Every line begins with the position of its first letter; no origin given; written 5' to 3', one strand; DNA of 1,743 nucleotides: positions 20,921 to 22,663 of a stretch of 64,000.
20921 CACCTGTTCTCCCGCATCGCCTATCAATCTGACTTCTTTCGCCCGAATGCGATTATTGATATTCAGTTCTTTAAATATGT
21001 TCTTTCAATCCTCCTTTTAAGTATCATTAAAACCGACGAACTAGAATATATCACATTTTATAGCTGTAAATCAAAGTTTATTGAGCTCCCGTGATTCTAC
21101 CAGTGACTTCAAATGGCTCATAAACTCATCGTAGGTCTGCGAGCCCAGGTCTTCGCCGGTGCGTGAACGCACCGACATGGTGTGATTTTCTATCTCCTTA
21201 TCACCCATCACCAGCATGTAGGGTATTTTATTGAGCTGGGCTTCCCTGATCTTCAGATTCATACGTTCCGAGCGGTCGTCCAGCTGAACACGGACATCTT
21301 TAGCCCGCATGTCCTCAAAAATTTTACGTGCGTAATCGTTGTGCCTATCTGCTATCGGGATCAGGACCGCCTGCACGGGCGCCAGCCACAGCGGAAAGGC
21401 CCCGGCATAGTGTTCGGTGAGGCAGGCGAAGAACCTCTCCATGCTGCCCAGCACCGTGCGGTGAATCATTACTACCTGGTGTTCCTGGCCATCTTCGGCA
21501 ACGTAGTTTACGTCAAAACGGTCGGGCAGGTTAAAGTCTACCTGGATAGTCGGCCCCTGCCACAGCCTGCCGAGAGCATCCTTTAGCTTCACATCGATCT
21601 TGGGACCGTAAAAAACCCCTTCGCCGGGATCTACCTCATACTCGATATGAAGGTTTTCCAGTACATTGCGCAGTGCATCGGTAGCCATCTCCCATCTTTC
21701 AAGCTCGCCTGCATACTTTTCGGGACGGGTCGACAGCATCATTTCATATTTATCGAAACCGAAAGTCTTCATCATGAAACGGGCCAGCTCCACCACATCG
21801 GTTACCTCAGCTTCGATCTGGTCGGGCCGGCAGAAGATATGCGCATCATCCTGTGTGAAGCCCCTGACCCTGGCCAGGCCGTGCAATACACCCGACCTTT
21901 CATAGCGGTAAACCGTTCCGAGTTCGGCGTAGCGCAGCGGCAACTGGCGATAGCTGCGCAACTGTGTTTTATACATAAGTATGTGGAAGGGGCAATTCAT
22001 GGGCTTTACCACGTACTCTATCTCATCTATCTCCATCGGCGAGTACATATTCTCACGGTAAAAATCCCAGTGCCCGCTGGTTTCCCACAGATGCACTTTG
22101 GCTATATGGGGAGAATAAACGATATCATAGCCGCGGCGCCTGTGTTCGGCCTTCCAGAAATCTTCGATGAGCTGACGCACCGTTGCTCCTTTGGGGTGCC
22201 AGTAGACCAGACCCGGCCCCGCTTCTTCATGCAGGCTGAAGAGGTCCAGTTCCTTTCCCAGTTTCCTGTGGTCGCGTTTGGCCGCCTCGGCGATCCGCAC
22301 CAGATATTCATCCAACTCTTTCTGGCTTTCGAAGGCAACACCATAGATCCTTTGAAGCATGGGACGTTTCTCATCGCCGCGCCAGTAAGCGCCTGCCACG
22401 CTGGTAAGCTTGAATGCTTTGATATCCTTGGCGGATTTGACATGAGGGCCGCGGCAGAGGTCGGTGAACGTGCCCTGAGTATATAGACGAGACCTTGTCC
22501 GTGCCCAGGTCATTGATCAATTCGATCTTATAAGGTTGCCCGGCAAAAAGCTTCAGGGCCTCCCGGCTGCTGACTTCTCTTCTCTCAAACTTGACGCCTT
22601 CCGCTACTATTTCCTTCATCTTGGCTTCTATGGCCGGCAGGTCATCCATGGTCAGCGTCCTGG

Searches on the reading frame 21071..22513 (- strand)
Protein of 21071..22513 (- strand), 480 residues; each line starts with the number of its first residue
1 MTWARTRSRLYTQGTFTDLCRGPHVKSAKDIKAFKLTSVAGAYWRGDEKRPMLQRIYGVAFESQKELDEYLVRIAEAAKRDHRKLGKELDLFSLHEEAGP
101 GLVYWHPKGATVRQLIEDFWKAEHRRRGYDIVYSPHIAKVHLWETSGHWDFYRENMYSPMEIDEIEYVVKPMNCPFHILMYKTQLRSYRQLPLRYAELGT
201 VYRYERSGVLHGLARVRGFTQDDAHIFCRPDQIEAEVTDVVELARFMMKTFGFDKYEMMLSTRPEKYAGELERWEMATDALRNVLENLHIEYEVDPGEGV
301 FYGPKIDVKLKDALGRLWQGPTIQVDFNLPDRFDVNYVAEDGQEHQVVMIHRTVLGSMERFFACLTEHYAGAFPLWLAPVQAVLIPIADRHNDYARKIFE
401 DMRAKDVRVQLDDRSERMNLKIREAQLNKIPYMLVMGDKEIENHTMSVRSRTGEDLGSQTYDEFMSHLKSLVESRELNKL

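Call 53: search_protein_families(library=ncbifam, proteins=[window:21071-22513:-], max_evalue=1e-20)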
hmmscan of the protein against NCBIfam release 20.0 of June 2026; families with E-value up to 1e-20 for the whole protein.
window:21071-22513:- (480 aa): 4 families
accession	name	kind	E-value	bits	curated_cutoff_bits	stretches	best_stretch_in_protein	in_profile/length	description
TIGR00418.1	thrS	equivalog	4.5e-200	666.3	383.65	1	9-470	99-563/565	threonine--tRNA ligase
NF003068.0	PRK03991.1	equivalog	3.4e-66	223.9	484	1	75-474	192-594/613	threonine--tRNA ligase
NF006625.0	PRK09194.1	equivalog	3.9e-25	88.8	558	0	98-228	35-164/559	proline--tRNA ligase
NF008979.1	PRK12325.1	exception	5.3e-21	75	550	0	98-227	35-163/437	proline--tRNA ligase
